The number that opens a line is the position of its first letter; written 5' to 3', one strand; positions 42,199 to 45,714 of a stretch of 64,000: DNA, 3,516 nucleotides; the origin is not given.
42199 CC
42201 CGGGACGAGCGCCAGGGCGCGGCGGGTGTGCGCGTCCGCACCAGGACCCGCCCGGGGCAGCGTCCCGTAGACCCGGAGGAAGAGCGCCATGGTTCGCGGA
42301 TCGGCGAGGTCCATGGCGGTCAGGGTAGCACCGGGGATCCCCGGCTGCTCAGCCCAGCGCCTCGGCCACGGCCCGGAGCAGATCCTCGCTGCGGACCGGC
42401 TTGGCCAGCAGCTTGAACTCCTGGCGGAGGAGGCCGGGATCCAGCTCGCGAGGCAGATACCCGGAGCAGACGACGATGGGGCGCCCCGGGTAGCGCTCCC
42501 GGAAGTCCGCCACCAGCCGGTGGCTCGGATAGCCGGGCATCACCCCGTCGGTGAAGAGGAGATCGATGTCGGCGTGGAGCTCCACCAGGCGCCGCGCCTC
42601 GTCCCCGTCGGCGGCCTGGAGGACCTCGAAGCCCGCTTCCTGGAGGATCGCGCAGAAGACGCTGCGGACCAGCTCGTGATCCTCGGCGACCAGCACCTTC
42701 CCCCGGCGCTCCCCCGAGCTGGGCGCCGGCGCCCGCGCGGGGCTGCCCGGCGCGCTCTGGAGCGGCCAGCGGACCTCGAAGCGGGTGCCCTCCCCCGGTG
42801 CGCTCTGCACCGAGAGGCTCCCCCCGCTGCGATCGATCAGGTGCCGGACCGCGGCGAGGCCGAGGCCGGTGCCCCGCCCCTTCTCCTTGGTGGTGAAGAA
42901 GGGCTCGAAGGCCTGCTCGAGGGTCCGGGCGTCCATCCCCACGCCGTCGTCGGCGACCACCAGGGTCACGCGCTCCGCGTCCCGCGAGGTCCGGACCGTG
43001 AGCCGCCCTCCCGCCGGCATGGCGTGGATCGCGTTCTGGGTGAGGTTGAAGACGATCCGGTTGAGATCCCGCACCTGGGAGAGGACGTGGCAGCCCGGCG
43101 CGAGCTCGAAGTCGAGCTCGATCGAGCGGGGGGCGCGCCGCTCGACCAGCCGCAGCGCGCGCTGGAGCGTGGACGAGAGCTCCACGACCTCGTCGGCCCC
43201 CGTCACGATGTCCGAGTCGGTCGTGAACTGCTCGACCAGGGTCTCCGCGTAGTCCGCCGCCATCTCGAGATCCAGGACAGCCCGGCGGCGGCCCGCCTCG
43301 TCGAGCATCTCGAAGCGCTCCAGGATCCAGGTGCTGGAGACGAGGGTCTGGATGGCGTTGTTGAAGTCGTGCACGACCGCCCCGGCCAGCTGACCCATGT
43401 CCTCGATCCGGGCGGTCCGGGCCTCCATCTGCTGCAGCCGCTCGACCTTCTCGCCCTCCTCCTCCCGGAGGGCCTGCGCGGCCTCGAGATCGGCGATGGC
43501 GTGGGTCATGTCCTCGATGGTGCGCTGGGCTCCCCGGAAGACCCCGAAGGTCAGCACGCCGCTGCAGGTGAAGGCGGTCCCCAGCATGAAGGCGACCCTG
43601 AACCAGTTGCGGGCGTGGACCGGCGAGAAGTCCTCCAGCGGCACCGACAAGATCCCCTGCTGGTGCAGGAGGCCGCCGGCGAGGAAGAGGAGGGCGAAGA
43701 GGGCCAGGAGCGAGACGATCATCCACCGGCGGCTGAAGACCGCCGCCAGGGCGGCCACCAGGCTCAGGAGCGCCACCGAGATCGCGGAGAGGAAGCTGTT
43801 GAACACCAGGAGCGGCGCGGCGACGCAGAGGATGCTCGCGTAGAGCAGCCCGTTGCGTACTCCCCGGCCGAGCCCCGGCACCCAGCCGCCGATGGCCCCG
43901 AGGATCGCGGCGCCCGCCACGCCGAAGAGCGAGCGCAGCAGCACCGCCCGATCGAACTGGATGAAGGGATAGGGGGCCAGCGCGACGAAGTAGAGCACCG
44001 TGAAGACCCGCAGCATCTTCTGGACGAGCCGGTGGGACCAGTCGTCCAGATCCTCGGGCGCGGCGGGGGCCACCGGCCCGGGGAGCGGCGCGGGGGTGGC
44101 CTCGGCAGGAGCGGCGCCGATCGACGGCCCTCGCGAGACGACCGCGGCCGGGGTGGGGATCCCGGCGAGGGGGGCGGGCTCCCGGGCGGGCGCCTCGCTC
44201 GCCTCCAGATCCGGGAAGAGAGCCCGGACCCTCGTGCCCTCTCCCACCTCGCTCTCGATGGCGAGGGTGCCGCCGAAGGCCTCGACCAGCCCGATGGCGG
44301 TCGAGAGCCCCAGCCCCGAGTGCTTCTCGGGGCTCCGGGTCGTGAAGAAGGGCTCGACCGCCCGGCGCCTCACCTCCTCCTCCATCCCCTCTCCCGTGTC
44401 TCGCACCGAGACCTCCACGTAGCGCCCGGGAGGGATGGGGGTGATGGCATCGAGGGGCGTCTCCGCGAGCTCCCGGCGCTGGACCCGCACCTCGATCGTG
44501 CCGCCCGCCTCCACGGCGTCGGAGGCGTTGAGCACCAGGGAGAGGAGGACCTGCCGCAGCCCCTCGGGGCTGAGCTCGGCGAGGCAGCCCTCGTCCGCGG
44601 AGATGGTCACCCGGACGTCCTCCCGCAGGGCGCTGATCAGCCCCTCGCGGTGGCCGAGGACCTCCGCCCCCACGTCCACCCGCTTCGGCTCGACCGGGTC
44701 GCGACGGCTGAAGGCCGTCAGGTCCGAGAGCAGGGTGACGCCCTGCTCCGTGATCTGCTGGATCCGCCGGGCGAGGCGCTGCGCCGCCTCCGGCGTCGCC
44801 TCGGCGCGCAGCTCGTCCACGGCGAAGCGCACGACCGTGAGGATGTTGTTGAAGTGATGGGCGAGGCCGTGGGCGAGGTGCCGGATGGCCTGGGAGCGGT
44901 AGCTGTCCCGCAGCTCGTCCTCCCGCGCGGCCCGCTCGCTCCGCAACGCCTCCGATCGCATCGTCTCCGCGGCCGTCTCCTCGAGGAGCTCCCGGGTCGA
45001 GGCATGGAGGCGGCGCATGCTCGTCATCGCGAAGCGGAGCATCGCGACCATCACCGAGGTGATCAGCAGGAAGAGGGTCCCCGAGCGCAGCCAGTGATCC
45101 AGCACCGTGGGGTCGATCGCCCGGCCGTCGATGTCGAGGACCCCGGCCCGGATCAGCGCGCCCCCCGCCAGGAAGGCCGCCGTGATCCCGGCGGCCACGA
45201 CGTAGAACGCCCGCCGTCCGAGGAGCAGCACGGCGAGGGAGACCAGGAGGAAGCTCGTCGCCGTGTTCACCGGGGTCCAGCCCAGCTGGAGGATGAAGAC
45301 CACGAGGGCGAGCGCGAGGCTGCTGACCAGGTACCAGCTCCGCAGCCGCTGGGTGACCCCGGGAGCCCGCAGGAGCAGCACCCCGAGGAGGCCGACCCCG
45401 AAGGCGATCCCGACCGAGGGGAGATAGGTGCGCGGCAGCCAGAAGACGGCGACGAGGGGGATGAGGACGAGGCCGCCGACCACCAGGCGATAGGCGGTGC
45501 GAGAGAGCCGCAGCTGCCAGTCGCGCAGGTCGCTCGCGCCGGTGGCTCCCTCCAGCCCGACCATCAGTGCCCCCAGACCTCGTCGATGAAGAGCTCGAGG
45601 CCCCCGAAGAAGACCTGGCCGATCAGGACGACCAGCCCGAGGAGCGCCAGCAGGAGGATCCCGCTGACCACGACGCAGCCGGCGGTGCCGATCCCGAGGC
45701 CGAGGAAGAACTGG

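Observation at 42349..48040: TonB-dependent receptor / 80-aa membrane protein / tandem-duplicated hybrid histidine kinase operon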

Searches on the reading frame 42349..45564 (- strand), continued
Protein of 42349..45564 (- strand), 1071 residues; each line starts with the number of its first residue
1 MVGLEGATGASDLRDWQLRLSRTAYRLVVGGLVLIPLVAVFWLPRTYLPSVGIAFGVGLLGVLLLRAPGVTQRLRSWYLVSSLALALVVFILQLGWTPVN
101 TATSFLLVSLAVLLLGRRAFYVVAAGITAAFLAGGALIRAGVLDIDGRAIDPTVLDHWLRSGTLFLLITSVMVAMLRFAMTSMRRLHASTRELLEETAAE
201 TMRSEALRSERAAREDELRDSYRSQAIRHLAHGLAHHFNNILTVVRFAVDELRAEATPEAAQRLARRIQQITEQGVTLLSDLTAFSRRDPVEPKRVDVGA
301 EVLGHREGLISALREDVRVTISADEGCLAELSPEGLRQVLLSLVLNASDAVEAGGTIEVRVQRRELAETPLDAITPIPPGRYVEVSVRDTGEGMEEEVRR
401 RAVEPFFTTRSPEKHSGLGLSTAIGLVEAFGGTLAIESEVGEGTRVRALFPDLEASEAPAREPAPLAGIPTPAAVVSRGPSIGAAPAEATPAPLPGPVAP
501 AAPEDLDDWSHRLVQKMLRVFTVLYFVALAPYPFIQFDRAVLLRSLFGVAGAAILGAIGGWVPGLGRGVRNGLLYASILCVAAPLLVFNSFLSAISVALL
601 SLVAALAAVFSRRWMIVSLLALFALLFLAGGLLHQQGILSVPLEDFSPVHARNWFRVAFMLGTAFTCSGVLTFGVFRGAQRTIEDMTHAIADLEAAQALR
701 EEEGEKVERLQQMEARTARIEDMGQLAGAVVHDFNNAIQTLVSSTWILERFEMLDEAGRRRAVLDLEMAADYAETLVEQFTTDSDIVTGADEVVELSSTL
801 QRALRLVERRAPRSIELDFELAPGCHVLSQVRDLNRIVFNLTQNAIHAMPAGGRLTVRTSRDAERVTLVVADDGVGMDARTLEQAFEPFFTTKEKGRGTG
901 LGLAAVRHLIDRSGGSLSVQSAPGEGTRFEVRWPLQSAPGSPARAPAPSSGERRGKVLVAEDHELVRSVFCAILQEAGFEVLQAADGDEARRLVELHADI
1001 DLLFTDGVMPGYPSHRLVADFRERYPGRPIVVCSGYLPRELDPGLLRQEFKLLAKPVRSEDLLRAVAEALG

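Call 86: find_related_loci(query=A2, collection=genome_contigs, flank=8000)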
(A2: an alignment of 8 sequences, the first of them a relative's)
Query A2 (1071 aa) in genome_contigs; peptide patterns used: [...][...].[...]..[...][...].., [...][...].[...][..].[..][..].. (x = any residue, [..] = any of these).
600 stretches matched a pattern (row limit reached: there are more); 598 encode a relative of the query (tblastn E <= 1e-3); the best 80 are kept; 80 distinct loci.
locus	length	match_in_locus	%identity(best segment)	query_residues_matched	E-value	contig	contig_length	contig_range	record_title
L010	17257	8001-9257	32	198-1071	7e-49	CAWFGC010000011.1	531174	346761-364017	MAG: uncultured Gammaproteobacteria bacterium isolate MFD05684.bin.1.428 genome assembly, contig: contig_38387, whole ge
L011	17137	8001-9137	35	204-1070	3e-48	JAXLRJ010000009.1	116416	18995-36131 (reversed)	MAG: Acidimicrobiales bacterium isolate STL-ACT6 C2.144.fa-9, whole genome shotgun sequence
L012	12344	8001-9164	35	209-1070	9e-47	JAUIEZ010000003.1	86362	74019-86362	MAG: Gammaproteobacteria bacterium isolate 8_bin.56 NODE_435_length_86362_cov_1.349510, whole genome shotgun sequence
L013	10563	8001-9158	38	215-1070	2e-45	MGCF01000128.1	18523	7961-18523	MAG: Candidatus Rokubacteria bacterium RIFCSPLOWO2_02_FULL_73_56 rifcsplowo2_02_scaffold_4329, whole genome shotgun sequ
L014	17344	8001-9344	30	209-1066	2e-45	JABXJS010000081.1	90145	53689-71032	MAG: Herpetosiphonaceae bacterium isolate OHK22 k99_134183, whole genome shotgun sequence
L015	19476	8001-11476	37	198-1070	4e-45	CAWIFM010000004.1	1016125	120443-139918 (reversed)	MAG: uncultured Solirubrobacteraceae bacterium isolate MFD03602.bin.1.61 genome assembly, contig: contig_4060, whole gen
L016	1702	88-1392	34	176-1070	8e-47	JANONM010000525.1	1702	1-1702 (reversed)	MAG: Hyphomicrobiales bacterium isolate VAR_43_metabat_383 VAR_43_k141_535643, whole genome shotgun sequence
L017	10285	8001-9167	33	201-1066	2e-44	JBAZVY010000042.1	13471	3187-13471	MAG: Elusimicrobiota bacterium isolate SO_2017_GW1_264 NODE_17055_length_13471_cov_0.845698_OW334_2017, whole genome sho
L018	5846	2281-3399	37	217-1070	2e-44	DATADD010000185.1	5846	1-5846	MAG TPA_asm: Actinomycetota bacterium isolate SMAG_U6741 k141_4352442, whole genome shotgun sequence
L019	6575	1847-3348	34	209-1070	4e-44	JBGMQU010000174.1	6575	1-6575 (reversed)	MAG: Gemmatimonadota bacterium isolate N04_metabat2_bin.85 NODE_7631_length_6575_cov_6.740644, whole genome shotgun sequ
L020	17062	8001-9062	37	229-1070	5e-44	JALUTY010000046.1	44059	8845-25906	MAG: bacterium isolate 128-326_maxbin2_scaf2bin.054 128-326_scaffold_301_c1, whole genome shotgun sequence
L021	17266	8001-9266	34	183-1070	6e-44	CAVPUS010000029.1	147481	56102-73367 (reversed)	MAG: uncultured Acidobacteriota bacterium isolate MFD10071.bin.1.48 genome assembly, contig: contig_58339, whole genome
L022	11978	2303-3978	34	167-1071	5e-44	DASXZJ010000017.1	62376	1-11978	MAG TPA_asm: Acidimicrobiales bacterium isolate SMAG_U4848 k141_268755, whole genome shotgun sequence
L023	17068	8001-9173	35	207-1070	9e-47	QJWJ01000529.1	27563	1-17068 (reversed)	MAG: Deltaproteobacteria bacterium isolate SZUA-265 scaffold_2210, whole genome shotgun sequence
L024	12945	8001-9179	34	214-1071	6e-43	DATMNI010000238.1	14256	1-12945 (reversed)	MAG TPA_asm: Candidatus Acidiferrales bacterium isolate SMAG_U12846 k141_3680243, whole genome shotgun sequence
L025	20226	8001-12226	35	211-1070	4e-43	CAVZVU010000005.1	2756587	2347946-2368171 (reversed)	MAG: uncultured proteobacterium isolate MFD02134.bin.2.219 genome assembly, contig: contig_627, whole genome shotgun seq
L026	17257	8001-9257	33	187-1070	1e-42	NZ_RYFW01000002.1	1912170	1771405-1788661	Peristeroidobacter agariperforans strain KA5-B Scaffold2_1, whole genome shotgun sequence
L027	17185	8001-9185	34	182-1070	7e-42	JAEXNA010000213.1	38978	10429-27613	MAG: Vulcanimicrobiota bacterium isolate bacterium k127_1773378, whole genome shotgun sequence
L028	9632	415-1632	33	209-1070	8e-42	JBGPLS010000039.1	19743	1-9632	MAG: Gemmatimonadaceae bacterium isolate OBJ_0618_7090110_256 k141_310348_length_19743_cov_84.4184, whole genome shotgun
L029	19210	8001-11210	32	189-1070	2e-41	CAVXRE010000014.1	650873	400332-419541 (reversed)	MAG: uncultured Verrucomicrobiae bacterium isolate MFD01223.bin.1.112 genome assembly, contig: contig_7520, whole genome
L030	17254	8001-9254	32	175-1070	1e-41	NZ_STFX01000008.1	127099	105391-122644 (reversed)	Rhizobium sp. FKL33 NODE_8_length_127017_cov_127.145844, whole genome shotgun sequence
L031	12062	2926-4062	34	190-1070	2e-41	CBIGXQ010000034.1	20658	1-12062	MAG TPA_asm: uncultured Sphingosinicella sp. isolate SRR17255079_binner23_Refined_36 genome assembly, contig: ERZ2733726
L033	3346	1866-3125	30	181-1071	2e-41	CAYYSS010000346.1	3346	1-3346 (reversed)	MAG TPA_asm: uncultured Nitrospirota bacterium isolate binchicken_co172_104 genome assembly, contig: NODE_31446_length_3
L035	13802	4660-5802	32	215-1070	4e-41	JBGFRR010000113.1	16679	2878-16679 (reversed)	MAG: Bacteroidota bacterium isolate BA1A45.2019.Bin.9 NODE_3835_length_16679_cov_27.081471, whole genome shotgun sequenc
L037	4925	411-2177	28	18-1071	3e-41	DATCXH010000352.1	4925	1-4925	MAG TPA_asm: Vicinamibacterales bacterium isolate SMAG_U7434 k141_421082, whole genome shotgun sequence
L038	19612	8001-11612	35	209-1070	1e-40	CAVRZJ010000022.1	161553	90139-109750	MAG: uncultured Acidobacteriota bacterium isolate MFD05942.bin.2.248 genome assembly, contig: contig_69464, whole genome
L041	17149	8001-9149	32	211-1070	2e-40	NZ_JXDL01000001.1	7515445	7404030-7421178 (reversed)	Bradyrhizobium sp. AT1 scaffold00001, whole genome shotgun sequence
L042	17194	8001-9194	34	188-1071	2e-40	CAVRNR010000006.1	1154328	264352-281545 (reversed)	MAG: Bryobacterales bacterium isolate MFD01231.bin.1.36 genome assembly, contig: contig_19538, whole genome shotgun sequ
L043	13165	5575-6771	32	192-1070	2e-40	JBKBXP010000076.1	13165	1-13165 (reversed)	MAG: Pseudorhizobium sp. isolate 21I_055.bin.3 NODE_77_length_13165_cov_6.132564, whole genome shotgun sequence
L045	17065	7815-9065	33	185-1070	5e-40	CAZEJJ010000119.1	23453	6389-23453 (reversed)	MAG TPA_asm: uncultured Enterobacterales bacterium isolate binchicken_co141_421 genome assembly, contig: NODE_9607_lengt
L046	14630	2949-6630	34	209-1070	2e-40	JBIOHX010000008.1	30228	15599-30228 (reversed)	MAG: Gemmatimonadales bacterium isolate GcA5-17 k141_1150489_length_30228_cov_12.7389, whole genome shotgun sequence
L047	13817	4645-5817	31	204-1070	3e-40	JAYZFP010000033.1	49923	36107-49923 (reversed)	MAG: Planctomycetota bacterium isolate XB_MAG169 DB_MAG169_0033, whole genome shotgun sequence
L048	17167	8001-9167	34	210-1071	2e-46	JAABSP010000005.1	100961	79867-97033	MAG: Desulfobacteraceae bacterium isolate S15.Bin039 Scaffold_47, whole genome shotgun sequence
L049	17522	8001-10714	33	190-1070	6e-40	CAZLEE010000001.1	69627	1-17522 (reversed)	MAG TPA_asm: uncultured Verrucomicrobiota bacterium isolate binchicken_co3_518 genome assembly, contig: NODE_1053_length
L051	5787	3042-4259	33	215-1070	4e-40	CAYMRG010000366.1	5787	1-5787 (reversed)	MAG TPA_asm: uncultured candidatus Brocadiaceae bacterium isolate SRP298887_co1_71 genome assembly, contig: NODE_17340_l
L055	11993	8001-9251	32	209-1070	1e-39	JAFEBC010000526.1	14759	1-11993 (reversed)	MAG: Deltaproteobacteria bacterium isolate SZAS-2 LIN-364__526__length-14759, whole genome shotgun sequence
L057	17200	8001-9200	33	184-1070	2e-39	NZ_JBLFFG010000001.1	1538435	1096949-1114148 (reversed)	Sphingomonas sp. DT-207 NODE_1_length_1538435_cov_419.981691, whole genome shotgun sequence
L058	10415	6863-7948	30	215-1070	3e-39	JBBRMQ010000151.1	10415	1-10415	MAG: Thermoanaerobaculia bacterium isolate La1_metabat2.060 LA1C_B2.060_k141_2422531L_10415_cov_12.0000, whole genome sh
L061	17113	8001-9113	34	219-1070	8e-39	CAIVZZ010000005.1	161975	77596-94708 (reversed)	MAG: uncultured Gemmatimonadetes bacterium isolate Umea3_bin-3837 genome assembly, contig: bin-3837:05/32, whole genome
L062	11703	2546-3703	32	191-1070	5e-39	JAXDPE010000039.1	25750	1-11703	MAG: Sphingomonadales bacterium isolate BP_704 scaffold_2875849, whole genome shotgun sequence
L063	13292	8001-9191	32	209-1070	4e-39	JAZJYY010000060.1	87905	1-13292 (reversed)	MAG: Pseudomonadota bacterium isolate ADI_H2L1_1_122_18_3-bin002 ADIH2L11_B002_0_000000000060, whole genome shotgun sequ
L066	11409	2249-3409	35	217-1070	6e-39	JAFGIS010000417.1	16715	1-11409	MAG: Polyangiaceae bacterium isolate Zod_Metabat.23 k87_8713516, whole genome shotgun sequence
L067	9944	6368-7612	33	215-1071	4e-39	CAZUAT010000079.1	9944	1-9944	MAG TPA_asm: uncultured Thermoanaerobaculia bacterium isolate binchicken_co350_62 genome assembly, contig: NODE_7411_len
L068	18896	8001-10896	35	208-1071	5e-39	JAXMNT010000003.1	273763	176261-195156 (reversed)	MAG: Deltaproteobacteria bacterium isolate EC_MBin.16 ECX_95CoAssmbCtg, whole genome shotgun sequence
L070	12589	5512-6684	33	193-1070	1e-38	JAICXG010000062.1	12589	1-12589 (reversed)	MAG: Chthoniobacterales bacterium isolate LS_FP_2_bin.102 k141_594771_length_12589_cov_43.8309, whole genome shotgun seq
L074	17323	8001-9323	31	139-1070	3e-38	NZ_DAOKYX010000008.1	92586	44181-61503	MAG: Parvibaculum sp. isolate AMR_MDS_0035 NODE_144_length_92586_cov_11.499325, whole genome shotgun sequence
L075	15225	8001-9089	34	223-1070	3e-38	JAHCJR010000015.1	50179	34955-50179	MAG: Alphaproteobacteria bacterium isolate TGS_PRO5 PRO5_15, whole genome shotgun sequence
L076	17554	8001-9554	32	202-1070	2e-38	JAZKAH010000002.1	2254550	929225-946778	MAG: Pseudomonadota bacterium isolate ADI_H3L2_1_122_18_3-bin014_1 ADIH3L21_B014_1_000000000002, whole genome shotgun se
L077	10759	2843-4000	30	209-1070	4e-38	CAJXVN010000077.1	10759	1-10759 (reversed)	MAG TPA_asm: uncultured Gammaproteobacteria bacterium isolate SRR3933249_bin.7_MetaBAT_v2.12.1_MAG genome assembly, cont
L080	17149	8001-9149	33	209-1070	2e-38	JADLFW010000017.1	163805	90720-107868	MAG: Phycisphaerales bacterium isolate SJ401 c_000000554369, whole genome shotgun sequence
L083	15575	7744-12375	33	208-1070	2e-38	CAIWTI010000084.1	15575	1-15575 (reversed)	MAG: uncultured actinobacterium isolate Kiruna_bin-03445 genome assembly, contig: bin-03445:084/305, whole genome shotgu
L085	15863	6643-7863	30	223-1070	6e-41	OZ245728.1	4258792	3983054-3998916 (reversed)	MAG: Rhodospirillales bacterium isolate 3ef33bf5-f570-4a55-9d2c-ce20fd512375 genome assembly, chromosome: 1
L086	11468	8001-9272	34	178-1071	4e-38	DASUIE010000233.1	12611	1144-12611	MAG TPA_asm: Stellaceae bacterium isolate SMAG_U1452 k141_1476193, whole genome shotgun sequence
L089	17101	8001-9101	31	217-1070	7e-38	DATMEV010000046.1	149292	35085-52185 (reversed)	MAG TPA_asm: Pseudolabrys sp. isolate SMAG_U13445 k141_120280, whole genome shotgun sequence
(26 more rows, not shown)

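Call 101: search_protein_families(library=pfam, alignment_id=A1, max_evalue=0.05)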
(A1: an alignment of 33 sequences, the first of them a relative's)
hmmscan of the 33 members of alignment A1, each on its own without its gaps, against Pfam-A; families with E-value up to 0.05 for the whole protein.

A. member 1, P0001 (1071 aa): 7 families
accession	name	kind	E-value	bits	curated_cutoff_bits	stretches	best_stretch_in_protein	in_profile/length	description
PF02518.31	HATPase_c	-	4.3e-46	156.4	26.4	2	832-936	4-110/111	Histidine kinase-, DNA gyrase B-, and HSP90-like ATPase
PF00072.30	Response_reg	-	5e-12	46.4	30.2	1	957-1066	1-110/111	Response regulator receiver domain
PF13581.12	HATPase_c_2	-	4.3e-08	33.6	27.4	1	847-919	46-114/127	Histidine kinase-like ATPase domain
PF10090.15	HPTransfase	-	1.6e-07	31.5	22.9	1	830-919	28-117/123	Histidine phosphotransferase C-terminal domain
PF00512.31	HisKA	-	4.5e-07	30.3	26.9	1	228-289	3-64/66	His Kinase A (phospho-acceptor) domain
PF14501.12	HATPase_c_5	-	4.7e-06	26.9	22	1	832-922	4-91/102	GHKL domain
PF13589.12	HATPase_c_3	-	2e-05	25.1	25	1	835-895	4-63/137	Histidine kinase-, DNA gyrase B-, and HSP90-like ATPase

B. families by the number of members that match (of 33 scanned): 18 families
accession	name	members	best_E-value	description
PF02518.31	HATPase_c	33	6.7e-47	Histidine kinase-, DNA gyrase B-, and HSP90-like ATPase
PF00072.30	Response_reg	33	5e-31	Response regulator receiver domain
PF00512.31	HisKA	30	6.9e-15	His Kinase A (phospho-acceptor) domain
PF13589.12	HATPase_c_3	29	1.2e-09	Histidine kinase-, DNA gyrase B-, and HSP90-like ATPase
PF14501.12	HATPase_c_5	29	1.1e-08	GHKL domain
PF10090.15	HPTransfase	25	1.7e-09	Histidine phosphotransferase C-terminal domain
PF13581.12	HATPase_c_2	23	2.1e-10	Histidine kinase-like ATPase domain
PF20969.2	MASE11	3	3.7e-08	MASE11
PF06490.17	FleQ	1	0.0023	Flagellar regulatory protein FleQ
PF01546.33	Peptidase_M20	1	0.011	Peptidase family M20/M25/M40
PF00582.32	Usp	1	0.02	Universal stress protein family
PF16776.11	INPP5B_PH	1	0.021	Type II inositol 1,4,5-trisphosphate 5-phosphatase PH domain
PF13748.11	ABC_membrane_3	1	0.025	ABC transporter transmembrane region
PF10025.14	DUF2267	1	0.028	Uncharacterized conserved protein (DUF2267)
PF02734.22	Dak2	1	0.044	DAK2 domain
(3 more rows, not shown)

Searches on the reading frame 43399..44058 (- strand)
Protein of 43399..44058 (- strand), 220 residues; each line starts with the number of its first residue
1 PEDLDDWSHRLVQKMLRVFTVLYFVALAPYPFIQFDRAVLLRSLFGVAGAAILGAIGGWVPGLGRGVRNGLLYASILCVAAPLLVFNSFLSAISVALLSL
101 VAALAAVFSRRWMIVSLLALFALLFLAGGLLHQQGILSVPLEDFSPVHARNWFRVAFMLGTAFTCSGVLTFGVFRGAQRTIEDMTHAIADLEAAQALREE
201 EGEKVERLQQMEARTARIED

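Call 15: search_protein_families(library=pfam, proteins=[window:43399-44058:-], max_evalue=10)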
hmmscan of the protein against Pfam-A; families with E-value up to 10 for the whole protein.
seq(220 aa): 1 family
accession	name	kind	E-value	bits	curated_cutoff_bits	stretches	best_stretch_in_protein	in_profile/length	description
PF20532.3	DUF6747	-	1.8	9.6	27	1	5-27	16-38/55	Family of unknown function (DUF6747)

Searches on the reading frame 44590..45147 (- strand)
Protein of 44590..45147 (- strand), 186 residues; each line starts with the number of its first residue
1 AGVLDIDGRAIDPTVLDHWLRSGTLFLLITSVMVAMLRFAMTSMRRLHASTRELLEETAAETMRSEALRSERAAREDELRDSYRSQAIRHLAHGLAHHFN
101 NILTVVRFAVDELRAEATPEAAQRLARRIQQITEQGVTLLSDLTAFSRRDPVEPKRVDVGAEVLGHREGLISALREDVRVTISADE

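Call 99: find_related_loci(query=A3, collection=metagenome_contigs, flank=8000)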
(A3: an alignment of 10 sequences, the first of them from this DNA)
Query A3 (186 aa) in metagenome_contigs; peptide patterns used: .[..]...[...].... (x = any residue, [..] = any of these).
53 stretches matched a pattern; 8 encode a relative of the query (tblastn E <= 1e-3); 8 distinct loci.
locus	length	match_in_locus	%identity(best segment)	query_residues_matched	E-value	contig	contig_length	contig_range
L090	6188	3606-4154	37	1-183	5e-26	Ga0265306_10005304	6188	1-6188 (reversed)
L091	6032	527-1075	37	1-183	5e-26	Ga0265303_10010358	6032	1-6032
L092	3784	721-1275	32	1-185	5e-25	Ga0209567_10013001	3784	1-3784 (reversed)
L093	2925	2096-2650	32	1-185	6e-25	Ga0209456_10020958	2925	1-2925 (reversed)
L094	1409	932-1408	34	1-159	9e-24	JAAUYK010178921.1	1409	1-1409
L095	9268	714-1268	31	2-186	6e-20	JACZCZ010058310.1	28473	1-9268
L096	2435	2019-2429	33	1-137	2e-10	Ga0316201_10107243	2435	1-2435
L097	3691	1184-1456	34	71-160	1e-8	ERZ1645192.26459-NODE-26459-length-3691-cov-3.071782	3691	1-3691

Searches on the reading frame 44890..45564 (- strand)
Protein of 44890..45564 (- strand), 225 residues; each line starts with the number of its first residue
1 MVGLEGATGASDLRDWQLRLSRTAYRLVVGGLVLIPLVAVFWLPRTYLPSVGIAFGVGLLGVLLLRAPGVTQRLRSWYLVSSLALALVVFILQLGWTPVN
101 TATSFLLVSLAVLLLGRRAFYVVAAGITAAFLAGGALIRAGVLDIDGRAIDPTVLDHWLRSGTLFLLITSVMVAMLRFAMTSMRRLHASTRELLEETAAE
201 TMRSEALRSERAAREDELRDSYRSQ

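Call 15: search_protein_families(library=pfam, proteins=[window:44890-45564:-], max_evalue=10)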
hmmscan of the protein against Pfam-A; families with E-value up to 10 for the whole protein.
seq(225 aa): 3 families
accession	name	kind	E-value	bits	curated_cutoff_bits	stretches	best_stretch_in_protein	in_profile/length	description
PF17240.7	DUF5313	-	0.036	15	27.4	1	154-217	50-113/123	Family of unknown function (DUF5313)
PF24555.1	CC4_CEP85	-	0.066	14.1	27.3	1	182-219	24-61/85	Centrosomal protein of 85 kDa-like, CC4 coiled-coil domain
PF01595.25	CNNM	-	1.5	8.9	28.4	1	163-206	3-44/181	Cyclin M transmembrane N-terminal domain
